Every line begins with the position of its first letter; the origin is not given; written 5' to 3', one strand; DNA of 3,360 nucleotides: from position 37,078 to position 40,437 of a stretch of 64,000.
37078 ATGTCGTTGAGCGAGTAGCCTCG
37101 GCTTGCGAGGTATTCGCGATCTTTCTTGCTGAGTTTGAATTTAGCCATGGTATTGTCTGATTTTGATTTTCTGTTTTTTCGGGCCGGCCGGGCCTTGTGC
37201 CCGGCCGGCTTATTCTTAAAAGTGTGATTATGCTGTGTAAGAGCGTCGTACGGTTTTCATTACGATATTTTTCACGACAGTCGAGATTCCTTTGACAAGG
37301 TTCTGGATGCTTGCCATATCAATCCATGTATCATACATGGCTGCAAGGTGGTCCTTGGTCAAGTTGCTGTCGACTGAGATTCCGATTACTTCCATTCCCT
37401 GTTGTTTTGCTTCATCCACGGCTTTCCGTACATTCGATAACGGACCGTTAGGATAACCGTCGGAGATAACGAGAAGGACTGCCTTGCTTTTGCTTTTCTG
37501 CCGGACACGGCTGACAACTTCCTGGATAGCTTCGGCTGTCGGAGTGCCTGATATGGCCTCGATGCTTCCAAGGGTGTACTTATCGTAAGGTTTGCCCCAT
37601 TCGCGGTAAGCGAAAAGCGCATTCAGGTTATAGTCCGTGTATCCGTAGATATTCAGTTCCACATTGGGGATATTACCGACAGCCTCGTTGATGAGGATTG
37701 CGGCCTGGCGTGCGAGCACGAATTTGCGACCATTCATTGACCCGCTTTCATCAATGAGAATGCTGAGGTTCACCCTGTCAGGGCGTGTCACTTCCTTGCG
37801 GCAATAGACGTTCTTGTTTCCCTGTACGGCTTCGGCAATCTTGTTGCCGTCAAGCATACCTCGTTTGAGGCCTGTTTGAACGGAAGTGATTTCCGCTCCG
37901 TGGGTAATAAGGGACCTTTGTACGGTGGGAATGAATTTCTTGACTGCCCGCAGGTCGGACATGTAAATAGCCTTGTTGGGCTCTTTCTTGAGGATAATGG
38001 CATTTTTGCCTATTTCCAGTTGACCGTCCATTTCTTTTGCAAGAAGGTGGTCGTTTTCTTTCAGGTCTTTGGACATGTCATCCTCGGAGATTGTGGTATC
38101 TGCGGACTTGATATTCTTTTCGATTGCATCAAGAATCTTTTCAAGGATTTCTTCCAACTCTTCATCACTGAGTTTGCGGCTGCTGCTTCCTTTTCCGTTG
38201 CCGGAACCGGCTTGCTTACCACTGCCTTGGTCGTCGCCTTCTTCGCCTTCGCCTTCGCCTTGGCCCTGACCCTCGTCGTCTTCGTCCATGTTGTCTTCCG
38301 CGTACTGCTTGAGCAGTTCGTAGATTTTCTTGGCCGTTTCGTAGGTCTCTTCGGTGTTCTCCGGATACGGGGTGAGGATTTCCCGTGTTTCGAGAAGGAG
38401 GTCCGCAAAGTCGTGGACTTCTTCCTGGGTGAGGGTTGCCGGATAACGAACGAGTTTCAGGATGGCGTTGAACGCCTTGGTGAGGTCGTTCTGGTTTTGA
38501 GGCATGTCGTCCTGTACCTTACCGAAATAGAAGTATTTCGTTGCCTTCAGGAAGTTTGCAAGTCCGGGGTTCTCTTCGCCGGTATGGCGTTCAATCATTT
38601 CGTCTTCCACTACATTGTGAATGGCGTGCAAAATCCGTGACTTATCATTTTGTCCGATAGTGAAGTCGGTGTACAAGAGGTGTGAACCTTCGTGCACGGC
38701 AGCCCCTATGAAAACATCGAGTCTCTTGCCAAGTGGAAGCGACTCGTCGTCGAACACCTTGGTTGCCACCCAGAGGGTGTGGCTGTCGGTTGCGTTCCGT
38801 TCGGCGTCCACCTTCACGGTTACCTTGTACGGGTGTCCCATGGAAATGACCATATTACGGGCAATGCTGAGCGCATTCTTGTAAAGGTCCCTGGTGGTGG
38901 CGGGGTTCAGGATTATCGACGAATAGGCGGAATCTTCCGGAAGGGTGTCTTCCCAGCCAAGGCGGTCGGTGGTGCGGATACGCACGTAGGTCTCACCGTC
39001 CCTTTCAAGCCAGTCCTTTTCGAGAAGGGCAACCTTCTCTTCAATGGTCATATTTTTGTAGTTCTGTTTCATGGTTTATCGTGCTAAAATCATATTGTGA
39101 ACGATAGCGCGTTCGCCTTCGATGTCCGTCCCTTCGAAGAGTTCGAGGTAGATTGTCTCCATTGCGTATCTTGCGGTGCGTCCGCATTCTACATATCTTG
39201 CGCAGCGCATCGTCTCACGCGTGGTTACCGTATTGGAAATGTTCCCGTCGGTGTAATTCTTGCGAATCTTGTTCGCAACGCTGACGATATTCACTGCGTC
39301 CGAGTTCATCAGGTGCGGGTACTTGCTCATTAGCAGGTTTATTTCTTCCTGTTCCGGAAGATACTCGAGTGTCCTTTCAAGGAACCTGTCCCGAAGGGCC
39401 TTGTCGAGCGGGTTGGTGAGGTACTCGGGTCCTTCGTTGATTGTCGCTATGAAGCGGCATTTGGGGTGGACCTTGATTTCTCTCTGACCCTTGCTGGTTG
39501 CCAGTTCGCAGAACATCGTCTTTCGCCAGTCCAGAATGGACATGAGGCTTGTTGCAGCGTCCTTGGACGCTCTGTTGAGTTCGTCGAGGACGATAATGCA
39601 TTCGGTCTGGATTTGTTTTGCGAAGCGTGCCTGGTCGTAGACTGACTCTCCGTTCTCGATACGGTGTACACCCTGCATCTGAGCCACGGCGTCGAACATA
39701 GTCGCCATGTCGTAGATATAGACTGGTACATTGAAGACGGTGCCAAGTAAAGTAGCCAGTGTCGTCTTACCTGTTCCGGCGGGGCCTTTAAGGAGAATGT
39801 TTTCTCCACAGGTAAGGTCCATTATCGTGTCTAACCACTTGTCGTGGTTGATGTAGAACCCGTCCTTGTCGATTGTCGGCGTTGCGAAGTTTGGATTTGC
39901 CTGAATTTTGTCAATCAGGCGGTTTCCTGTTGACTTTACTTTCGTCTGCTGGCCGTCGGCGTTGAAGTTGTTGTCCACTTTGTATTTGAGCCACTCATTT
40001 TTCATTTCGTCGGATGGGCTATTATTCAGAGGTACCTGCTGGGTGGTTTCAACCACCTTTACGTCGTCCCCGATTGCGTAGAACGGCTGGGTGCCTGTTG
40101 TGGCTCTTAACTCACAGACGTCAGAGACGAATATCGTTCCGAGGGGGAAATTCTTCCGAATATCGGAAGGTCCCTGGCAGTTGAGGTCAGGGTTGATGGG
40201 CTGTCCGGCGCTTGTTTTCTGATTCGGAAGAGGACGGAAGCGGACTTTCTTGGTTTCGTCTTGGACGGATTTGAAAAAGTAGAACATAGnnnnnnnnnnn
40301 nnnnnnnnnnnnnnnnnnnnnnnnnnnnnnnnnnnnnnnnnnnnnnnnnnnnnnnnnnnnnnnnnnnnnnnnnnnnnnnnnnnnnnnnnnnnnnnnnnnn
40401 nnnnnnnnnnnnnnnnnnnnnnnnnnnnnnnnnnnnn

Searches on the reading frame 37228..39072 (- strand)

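Call 83: search_protein_families(library=pfam, proteins=[window:37228-39072:-], max_evalue=0.0001)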
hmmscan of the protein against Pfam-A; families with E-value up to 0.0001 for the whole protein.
window:37228-39072:- (614 aa): 4 families
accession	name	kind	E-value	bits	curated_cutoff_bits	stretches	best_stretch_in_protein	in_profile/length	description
PF00092.34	VWA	-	1.6e-11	45.2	23.8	1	435-579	1-150/174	von Willebrand factor type A domain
PF11775.14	CobT_C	-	5.5e-07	29.9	21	0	433-483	12-61/220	Cobalamin biosynthesis protein CobT VWA domain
PF05762.20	VWA_CoxE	-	1.6e-06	28.2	26.4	1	435-569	58-189/222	VWA domain containing CoxE-like protein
PF13519.12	VWA_2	-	4.6e-06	27.7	27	1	438-539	3-106/107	von Willebrand factor type A domain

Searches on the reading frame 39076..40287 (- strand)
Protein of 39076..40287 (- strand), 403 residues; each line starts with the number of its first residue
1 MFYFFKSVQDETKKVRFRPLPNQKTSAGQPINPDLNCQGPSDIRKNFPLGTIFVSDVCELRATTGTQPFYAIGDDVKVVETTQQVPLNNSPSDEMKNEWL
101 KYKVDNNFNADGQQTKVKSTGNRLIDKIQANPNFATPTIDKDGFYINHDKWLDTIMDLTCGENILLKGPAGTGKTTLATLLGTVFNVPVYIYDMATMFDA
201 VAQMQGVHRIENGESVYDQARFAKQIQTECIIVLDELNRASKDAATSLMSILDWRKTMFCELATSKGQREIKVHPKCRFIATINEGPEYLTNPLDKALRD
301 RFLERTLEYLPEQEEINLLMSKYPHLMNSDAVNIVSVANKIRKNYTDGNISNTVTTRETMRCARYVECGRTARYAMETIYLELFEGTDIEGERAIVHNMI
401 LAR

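Call 83: search_protein_families(library=pfam, proteins=[window:39076-40287:-], max_evalue=0.0001)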
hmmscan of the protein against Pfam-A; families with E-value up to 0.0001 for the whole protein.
window:39076-40287:- (403 aa): 4 families
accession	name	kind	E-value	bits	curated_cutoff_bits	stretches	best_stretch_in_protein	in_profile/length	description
PF07728.20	AAA_5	-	2.7e-22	79.7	22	1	163-302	1-139/139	AAA domain (dynein-related subfamily)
PF00004.35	AAA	-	2.1e-10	41.6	21.2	1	164-304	1-125/131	ATPase family associated with various cellular activities (AAA)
PF19263.5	DUF5906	-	4.2e-07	31.1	27.6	1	166-286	1-103/114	Family of unknown function (DUF5906)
PF20030.5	bpMoxR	-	5.8e-06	26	27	1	145-319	14-178/205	MoxR domain in the MoxR-vWA-beta-propeller ternary systems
